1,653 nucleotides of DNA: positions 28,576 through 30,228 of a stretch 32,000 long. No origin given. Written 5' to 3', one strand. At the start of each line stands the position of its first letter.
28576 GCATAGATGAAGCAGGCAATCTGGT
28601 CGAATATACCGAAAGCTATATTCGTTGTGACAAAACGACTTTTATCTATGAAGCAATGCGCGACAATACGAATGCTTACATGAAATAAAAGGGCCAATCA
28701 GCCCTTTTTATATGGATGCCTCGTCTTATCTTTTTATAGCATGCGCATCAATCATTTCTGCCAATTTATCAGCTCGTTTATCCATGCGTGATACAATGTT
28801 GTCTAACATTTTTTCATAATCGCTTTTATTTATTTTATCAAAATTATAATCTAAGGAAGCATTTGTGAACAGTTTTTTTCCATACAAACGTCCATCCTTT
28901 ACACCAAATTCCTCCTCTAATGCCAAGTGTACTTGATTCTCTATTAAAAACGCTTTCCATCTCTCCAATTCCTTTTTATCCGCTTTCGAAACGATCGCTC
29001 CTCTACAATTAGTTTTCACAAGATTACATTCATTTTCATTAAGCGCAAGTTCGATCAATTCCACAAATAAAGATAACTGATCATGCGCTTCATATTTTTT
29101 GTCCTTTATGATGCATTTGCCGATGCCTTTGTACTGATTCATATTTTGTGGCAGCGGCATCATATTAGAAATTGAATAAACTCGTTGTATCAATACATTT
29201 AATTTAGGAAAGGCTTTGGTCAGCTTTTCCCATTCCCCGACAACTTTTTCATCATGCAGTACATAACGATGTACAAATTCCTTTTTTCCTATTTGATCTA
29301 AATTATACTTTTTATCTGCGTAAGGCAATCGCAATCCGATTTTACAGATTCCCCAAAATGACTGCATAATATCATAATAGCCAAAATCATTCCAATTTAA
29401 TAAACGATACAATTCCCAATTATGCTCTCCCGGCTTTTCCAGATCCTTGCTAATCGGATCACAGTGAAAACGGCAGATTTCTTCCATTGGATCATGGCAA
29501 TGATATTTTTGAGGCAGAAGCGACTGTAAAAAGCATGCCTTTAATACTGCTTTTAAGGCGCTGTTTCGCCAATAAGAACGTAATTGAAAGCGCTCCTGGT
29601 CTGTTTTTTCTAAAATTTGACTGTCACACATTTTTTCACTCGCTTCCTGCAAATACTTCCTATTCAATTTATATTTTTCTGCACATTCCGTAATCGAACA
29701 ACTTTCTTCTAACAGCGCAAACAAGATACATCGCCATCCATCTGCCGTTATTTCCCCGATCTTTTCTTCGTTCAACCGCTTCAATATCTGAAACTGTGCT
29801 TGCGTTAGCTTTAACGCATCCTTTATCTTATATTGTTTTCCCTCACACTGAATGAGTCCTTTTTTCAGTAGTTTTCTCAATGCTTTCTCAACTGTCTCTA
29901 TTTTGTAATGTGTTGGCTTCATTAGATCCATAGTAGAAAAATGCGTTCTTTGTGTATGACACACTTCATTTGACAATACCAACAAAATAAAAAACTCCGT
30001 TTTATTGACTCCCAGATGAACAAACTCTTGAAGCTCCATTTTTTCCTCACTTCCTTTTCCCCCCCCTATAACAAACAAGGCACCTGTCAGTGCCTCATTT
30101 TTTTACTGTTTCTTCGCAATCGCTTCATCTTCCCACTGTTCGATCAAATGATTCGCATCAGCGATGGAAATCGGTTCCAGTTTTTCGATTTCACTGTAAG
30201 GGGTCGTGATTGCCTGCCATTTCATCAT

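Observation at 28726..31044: Compositionally foreign orphan gene (tandem wHTH + unassigned ~270-aa domain) directly downstream of an alarmone-hydrolase-like HD gene: candidate undescribed two-gene module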

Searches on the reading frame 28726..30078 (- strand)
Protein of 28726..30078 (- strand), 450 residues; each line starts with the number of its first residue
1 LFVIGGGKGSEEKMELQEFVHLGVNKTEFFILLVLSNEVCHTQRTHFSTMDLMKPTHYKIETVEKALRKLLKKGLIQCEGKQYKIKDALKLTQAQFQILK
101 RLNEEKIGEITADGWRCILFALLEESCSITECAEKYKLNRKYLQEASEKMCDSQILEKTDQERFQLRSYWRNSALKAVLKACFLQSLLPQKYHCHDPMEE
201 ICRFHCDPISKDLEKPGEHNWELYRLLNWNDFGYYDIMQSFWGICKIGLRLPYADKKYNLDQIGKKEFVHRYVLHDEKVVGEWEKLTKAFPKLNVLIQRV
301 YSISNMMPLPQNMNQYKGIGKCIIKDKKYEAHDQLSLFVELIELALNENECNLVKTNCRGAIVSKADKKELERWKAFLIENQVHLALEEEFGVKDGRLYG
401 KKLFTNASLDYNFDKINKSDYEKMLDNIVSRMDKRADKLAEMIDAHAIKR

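Call 4: search_protein_families(library=pfam, proteins=[window:28726-30078:-], max_evalue=0.1)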
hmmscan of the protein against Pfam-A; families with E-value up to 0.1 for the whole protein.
window:28726-30078:- (450 aa): 5 families
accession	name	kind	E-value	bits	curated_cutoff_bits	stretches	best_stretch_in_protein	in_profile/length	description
PF21984.2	DnaD_N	-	1.4e-05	25.6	27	1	13-89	3-81/101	DnaD N-terminal domain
PF01047.28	MarR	-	0.001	19.3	24.6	1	25-77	2-48/59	MarR family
PF24270.1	HTH_Cmi2_C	-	0.006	17.3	27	0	91-161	57-123/125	Cmi2, C-terminal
PF13545.12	HTH_Crp_2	-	0.019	15.3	27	1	60-92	36-68/70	Crp-like helix-turn-helix domain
PF22381.2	Staph_reg_Sar_Rot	-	0.025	15.1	27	0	23-77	11-59/85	Transcriptional regulator SarA/Rot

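Call 5: search_protein_families(library=phrogs, proteins=[window:28726-30039:-], max_evalue=0.1)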
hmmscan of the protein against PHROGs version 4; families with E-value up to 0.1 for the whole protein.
window:28726-30039:- (437 aa): 7 families
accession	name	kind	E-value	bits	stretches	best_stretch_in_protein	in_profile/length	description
phrog_17403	-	transcription regulation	0.0012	20.1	1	10-80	2-71/81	transcriptional regulator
phrog_142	-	moron, auxiliary metabolic gene and host takeover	0.004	18.3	0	31-82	24-74/116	Ren-like exclusion protein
phrog_2030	-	transcription regulation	0.0098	16.6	0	26-100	22-100/202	transcriptional regulator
phrog_11046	-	transcription regulation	0.015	16.2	1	28-81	25-72/94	transcriptional regulator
phrog_2440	-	transcription regulation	0.025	15.5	0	39-68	55-80/126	transcriptional regulator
phrog_5169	-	unknown function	0.033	15.1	1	34-87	22-77/77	-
phrog_6643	-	DNA, RNA and nucleotide metabolism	0.074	13.5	0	18-69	22-73/313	replication initiation protein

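Call 6: search_protein_families(library=ncbifam, proteins=[window:28726-30039:-], max_evalue=0.1)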
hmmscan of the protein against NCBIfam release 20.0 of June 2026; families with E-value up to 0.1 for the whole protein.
window:28726-30039:- (437 aa): 4 families
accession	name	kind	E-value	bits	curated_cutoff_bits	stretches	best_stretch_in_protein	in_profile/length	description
NF053610.1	Sso10a_fam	subfamily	0.012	15.6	60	0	39-72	23-56/64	Sso10a family chromatin protein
TIGR01889.1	Staph_reg_Sar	paralog_domain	0.016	15.5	62.6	0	10-64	22-74/109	staphylococcal accessory regulator family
NF045919.1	HphnlacHdxRed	equivalog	0.021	13.9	340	1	11-93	210-287/309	p-hydroxyphenylacetate 3-hydroxylase reductase component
NF040939.2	trans_reg_lrs14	equivalog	0.066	13.3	90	0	10-67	18-70/103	Lrs14 family HTH-type transcriptional regulator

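Call 7: search_protein_families(library=padloc, proteins=[window:28726-30039:-], max_evalue=0.1)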
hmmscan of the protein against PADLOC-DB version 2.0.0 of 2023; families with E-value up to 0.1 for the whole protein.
window:28726-30039:- (437 aa): 4 families
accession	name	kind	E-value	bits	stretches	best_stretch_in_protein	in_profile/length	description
PDLC01879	CARF3--CARF_TM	-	0.00034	18.3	1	12-75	155-212/222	-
PDLC01049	Cas11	-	0.0084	14.6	1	82-163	20-102/123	core gene (cas11)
PDLC02976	WH_III-A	-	0.0089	14.7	0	28-75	13-59/104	-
PDLC01434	CasR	-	0.026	12.4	1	44-76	152-186/191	"CAS-I,CAS-II,CAS-III,CAS-IV,CAS-V,CAS-VI; associated_signaling"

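Call 8: search_solved_structures(query=window:28726-30039:-, max_evalue=10)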
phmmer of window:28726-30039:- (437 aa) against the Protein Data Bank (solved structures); distinct sequences matched with E-value up to 10: 13.
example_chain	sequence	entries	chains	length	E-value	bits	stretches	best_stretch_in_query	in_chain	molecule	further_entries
1x75_A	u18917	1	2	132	0.0091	18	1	374-426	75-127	DNA gyrase subunit A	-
4ely_A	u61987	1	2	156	0.01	17.8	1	374-426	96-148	DNA gyrase subunit A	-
6tey_A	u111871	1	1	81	0.032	16.2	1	10-78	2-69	DNA-binding protein TubR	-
1ab4_A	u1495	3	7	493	0.045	15.7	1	374-426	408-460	GYRASE A | DNA GYRASE SUBUNIT A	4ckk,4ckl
2y3p_A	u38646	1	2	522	0.05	15.6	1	374-426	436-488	DNA GYRASE SUBUNIT A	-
8qqi_A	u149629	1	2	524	0.05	15.6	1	374-426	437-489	DNA gyrase subunit A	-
3nuh_A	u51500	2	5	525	0.05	15.6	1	374-426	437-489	DNA gyrase subunit A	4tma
8j9t_A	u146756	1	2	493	0.057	15.4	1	374-425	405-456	DNA gyrase subunit A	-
8qdx_A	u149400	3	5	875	0.1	14.6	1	374-426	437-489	DNA gyrase subunit A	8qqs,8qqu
6rks_A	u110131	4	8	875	0.1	14.6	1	374-426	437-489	DNA gyrase subunit A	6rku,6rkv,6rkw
9gbv_A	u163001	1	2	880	0.1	14.6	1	374-426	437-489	DNA gyrase subunit A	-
7z9c_A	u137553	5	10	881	0.1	14.5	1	374-426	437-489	DNA gyrase subunit A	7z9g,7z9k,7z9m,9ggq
8vm1_A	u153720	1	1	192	0.14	14.1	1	152-222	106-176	Mesothelin, cleaved form,Mucin-16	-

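Call 9: find_homologous_proteins(query=window:28726-30039:-, max_evalue=0.001)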
Query window:28726-30039:- (437 aa): 1 proteins with E <= 0.001 among 5590 candidates.
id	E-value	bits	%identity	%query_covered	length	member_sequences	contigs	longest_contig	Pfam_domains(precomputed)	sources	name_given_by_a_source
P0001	8.6e-296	998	100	100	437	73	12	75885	-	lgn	-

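Call 11: find_encoding_contigs(protein=P0001, flank=10000, max_places=10)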
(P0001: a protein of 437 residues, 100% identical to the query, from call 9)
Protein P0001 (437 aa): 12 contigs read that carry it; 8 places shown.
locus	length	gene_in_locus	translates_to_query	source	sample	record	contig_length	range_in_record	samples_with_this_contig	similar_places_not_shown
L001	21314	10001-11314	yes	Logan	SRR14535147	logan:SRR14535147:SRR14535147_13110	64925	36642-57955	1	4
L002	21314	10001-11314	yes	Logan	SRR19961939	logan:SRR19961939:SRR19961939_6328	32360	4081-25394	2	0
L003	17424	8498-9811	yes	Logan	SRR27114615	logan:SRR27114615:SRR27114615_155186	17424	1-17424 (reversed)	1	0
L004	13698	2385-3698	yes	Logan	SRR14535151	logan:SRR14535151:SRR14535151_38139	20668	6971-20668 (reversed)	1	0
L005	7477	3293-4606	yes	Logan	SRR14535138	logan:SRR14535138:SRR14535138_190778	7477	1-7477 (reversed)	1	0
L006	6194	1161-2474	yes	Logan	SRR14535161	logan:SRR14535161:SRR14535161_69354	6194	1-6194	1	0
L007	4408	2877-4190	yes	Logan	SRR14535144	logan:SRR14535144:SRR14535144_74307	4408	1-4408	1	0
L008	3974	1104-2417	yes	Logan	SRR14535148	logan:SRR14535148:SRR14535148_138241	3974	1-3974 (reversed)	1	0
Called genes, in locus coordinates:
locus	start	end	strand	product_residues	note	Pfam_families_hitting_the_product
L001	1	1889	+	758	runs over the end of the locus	PF01136:Peptidase_U32, PF12392:DUF3656, PF01136:Peptidase_U32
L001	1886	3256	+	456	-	PF01554:MatE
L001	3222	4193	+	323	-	PF00389:2-Hacid_dh (weak), PF03807:F420_oxidored (faint), PF02826:2-Hacid_dh_C, PF00670:AdoHcyase_NAD (weak), PF03446:NAD_binding_2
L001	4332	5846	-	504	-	PF01266:DAO, PF01593:Amino_oxidase (faint), PF03486:HI0933_like (faint), PF13738:Pyr_redox_3 (faint), PF00355:Rieske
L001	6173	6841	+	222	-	-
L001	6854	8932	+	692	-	PF00009:GTP_EFTU, PF22042:EF-G_D2, PF14492:EFG_III, PF03764:EFG_IV, PF00679:EFG_C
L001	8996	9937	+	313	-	PF13328:HD_4, PF01966:HD (weak)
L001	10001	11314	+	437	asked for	-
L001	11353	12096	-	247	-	PF00392:GntR, PF07702:UTRA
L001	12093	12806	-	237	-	PF00392:GntR, PF07702:UTRA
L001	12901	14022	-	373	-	PF01380:SIS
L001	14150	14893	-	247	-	PF13580:SIS_2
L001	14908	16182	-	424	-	PF03611:EIIC-GAT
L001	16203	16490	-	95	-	PF02302:PTS_IIB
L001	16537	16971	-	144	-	PF00359:PTS_EIIA_2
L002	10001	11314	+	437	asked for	-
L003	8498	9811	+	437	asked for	-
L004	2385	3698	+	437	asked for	-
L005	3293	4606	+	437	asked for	-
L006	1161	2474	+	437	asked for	-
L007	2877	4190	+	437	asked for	-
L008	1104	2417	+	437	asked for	-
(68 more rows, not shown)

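Call 17: search_dna_similar(query=window:28726-30039:-, collection=phages, mode=protein, max_evalue=1)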
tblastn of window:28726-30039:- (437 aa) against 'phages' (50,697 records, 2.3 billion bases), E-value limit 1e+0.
No match.

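Call 18: search_dna_similar(query=window:28726-30039:-, collection=plasmids, mode=protein, max_evalue=1)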
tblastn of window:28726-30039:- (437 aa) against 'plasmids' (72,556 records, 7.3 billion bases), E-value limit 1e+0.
No match.

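Call 25: search_protein_representatives(protein=window:28726-30039:-)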
Query: 437 residues. Proteins with E-value up to 0.001 (for the whole library): 58; up to 1e-10: 17; up to 1e-30: 4. The best 58 are listed.
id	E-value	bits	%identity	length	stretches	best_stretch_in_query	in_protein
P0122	1.2e-50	189.0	96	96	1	1-96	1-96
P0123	3.8e-49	184.1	33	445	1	1-430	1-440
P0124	8.9e-46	173.0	35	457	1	1-429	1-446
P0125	1.7e-34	135.8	32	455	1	12-430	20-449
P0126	3.2e-22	95.3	91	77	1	383-437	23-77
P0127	3.5e-22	95.2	25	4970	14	126-215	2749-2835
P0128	3.1e-16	75.6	27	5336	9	154-224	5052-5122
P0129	2.3e-15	72.8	28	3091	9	150-215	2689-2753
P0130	2.4e-15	72.7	28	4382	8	150-215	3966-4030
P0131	2.8e-15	72.5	27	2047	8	140-211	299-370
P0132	4.2e-15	71.9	30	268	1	170-426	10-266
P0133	5.5e-14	68.2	26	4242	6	115-215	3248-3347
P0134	6.1e-14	68.1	32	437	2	158-428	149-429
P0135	5.7e-12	61.6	26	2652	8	152-227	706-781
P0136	8.0e-12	61.1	30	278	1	170-430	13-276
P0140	1.8e-10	56.7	27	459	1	10-429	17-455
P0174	3.6e-04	35.9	31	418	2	270-430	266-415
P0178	6.9e-04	34.9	28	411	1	182-426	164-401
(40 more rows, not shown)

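Call 29: predict_structure(protein=window:28726-30039:-)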
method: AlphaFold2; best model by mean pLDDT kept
length: 437 residues; sequences in the alignment: 1
mean_pLDDT: 34.9   pTM: 0.23
mean pLDDT of the five models: 34.9, 32.3, 30.8, 29.6, 27.6
residues with pLDDT >= 90: 0; 70-90: 0; 50-70: 27; < 50: 410
segments of 3 or more residues with pLDDT < 50: 1-84, 94-100, 110-115, 127-370, 372-437
pLDDT, mean of each block of 10 residues (from residue 1): 32 36 32 29 31 39 35 40 50 48 51 49 50 39 33 33 34 29 31 30 31 27 33 32 34 35 33 34 30 25 24 27 31 30 26 34 41 41 39 31 38 40 36 31
secondary structure, 60 per line:
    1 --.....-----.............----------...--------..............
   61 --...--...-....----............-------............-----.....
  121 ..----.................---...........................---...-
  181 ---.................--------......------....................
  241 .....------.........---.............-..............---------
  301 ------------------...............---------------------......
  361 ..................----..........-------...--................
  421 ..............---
elements in order: H3-7 H13-25 H47-60 E63-65 E68-70 H72-75 H80-91 H99-110 H116-122 H127-143 H147-173 H184-200 H209-214 H221-245 H252-260 H264-276 H278-291 H319-333 H355-378 H383-392 H405-434

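Call 30: search_protein_families(library=pfam, alignment_id=A1, max_evalue=0.01)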
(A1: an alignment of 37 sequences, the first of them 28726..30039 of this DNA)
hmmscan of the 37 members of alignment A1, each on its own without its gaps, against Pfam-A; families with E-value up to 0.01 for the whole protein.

A. member 1, window:28726-30039:- (437 aa): 3 families
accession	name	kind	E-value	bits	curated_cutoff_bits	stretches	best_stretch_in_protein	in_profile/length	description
PF21984.2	DnaD_N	-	2.2e-05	25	27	1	3-76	6-81/101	DnaD N-terminal domain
PF01047.28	MarR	-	0.0013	19.1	24.6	0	12-64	2-48/59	MarR family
PF24270.1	HTH_Cmi2_C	-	0.0058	17.3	27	0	78-148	57-123/125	Cmi2, C-terminal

B. families by the number of members that match (of 37 scanned): 14 families
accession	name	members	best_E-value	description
PF01978.25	TrmB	3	1.3e-07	Sugar-specific transcriptional regulator TrmB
PF12802.13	MarR_2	2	2.8e-05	MarR family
PF01047.28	MarR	2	0.00036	MarR family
PF01381.28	HTH_3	1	3.5e-06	Helix-turn-helix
PF12844.13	HTH_19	1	4.1e-06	Helix-turn-helix domain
PF03965.22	Penicillinase_R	1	1.7e-05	Penicillinase repressor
PF21984.2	DnaD_N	1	2.2e-05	DnaD N-terminal domain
PF01402.27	RHH_1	1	0.00019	Ribbon-helix-helix protein, copG family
PF07106.19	TBPIP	1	0.0026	TBPIP/Hop2 winged helix domain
PF11946.13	DUF3463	1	0.0032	Domain of unknown function (DUF3463)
PF13412.12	HTH_24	1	0.0056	Winged helix-turn-helix DNA-binding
PF24270.1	HTH_Cmi2_C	1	0.0058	Cmi2, C-terminal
PF22381.2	Staph_reg_Sar_Rot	1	0.0062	Transcriptional regulator SarA/Rot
PF24033.1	DUF7342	1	0.0088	Family of unknown function (DUF7342)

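Call 31: search_solved_structures(query=A1, max_evalue=10)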
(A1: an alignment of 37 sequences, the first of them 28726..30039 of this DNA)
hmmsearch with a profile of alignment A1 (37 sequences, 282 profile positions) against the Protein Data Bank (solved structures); distinct sequences matched with E-value up to 10: 2.
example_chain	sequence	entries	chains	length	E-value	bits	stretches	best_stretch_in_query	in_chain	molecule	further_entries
7un1_A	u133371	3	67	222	0.48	13.1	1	104-170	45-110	Sperm acrosome-associated protein 9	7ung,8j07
1zxa_A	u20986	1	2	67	0.55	13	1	109-155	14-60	cGMP-dependent protein kinase 1, alpha isozyme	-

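Call 32: find_homologous_proteins(query=A1, max_evalue=0.001)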
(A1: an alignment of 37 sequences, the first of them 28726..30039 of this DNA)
Query A1 (37 sequences) (437 aa, profile of the alignment): 2 proteins with E <= 0.001 among 8000 candidates.
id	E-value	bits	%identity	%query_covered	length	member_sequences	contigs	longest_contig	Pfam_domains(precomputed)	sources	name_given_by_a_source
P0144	9.8e-92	326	25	51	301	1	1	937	-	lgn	-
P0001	1.4e-62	230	100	100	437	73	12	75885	-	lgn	-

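Call 34: find_encoding_contigs(protein=P0123, flank=8000, max_places=3)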
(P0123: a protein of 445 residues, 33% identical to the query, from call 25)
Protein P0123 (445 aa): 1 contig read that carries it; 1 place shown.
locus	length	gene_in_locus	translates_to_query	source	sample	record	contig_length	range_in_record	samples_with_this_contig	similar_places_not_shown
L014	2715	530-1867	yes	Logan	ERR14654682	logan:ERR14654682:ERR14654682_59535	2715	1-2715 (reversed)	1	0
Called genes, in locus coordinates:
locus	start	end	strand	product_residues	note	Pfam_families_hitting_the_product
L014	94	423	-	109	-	-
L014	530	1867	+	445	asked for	-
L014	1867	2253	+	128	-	-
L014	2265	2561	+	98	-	-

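Call 36: find_related_loci(query=A1, collection=viral_contigs, flank=10000)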
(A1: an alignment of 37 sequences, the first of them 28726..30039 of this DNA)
Query A1 (437 aa) in viral_contigs; peptide patterns used: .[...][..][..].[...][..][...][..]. (x = any residue, [..] = any of these).
6 stretches matched a pattern; 1 encode a relative of the query (tblastn E <= 1e-3); 1 distinct loci.
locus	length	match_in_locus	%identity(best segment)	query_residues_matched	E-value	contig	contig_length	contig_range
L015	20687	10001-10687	26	204-434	4e-16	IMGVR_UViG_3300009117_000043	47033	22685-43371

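Call 37: find_related_loci(query=A1, collection=metagenome_contigs, flank=10000)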
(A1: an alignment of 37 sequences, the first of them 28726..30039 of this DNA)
Query A1 (437 aa) in metagenome_contigs; peptide patterns used: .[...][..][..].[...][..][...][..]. (x = any residue, [..] = any of these).
183 stretches matched a pattern; 25 encode a relative of the query (tblastn E <= 1e-3); 25 distinct loci.
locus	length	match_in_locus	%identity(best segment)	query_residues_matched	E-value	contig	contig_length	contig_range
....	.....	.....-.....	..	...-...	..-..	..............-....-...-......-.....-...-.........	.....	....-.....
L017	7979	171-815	26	210-424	3e-17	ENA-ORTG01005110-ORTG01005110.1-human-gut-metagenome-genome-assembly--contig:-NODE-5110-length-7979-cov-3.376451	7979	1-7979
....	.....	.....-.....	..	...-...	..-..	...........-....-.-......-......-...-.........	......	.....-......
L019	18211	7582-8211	24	211-424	4e-17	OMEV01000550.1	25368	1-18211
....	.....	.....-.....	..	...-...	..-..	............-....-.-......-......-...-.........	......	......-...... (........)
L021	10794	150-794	26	210-424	4e-17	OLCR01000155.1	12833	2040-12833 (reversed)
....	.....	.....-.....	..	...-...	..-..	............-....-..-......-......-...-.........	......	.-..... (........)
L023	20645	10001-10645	26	210-424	5e-17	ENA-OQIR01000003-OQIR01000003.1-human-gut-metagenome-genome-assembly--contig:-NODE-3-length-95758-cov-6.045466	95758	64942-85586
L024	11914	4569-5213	26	210-424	5e-17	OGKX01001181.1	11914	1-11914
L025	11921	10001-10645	26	210-424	5e-17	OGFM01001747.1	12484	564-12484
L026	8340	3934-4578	26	210-424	5e-17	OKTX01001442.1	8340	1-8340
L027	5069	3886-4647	26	198-429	6e-17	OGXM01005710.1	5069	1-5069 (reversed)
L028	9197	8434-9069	24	209-424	6e-17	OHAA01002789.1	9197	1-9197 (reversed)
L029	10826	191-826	24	209-424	8e-17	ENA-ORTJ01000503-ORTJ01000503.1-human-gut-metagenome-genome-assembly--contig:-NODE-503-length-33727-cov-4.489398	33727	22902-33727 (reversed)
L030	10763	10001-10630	25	211-424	1e-16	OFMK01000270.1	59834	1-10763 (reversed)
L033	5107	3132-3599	30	280-437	2e-10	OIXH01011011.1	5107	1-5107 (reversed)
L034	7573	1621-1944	25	209-306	5e-8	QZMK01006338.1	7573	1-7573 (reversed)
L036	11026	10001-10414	29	271-423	2e-7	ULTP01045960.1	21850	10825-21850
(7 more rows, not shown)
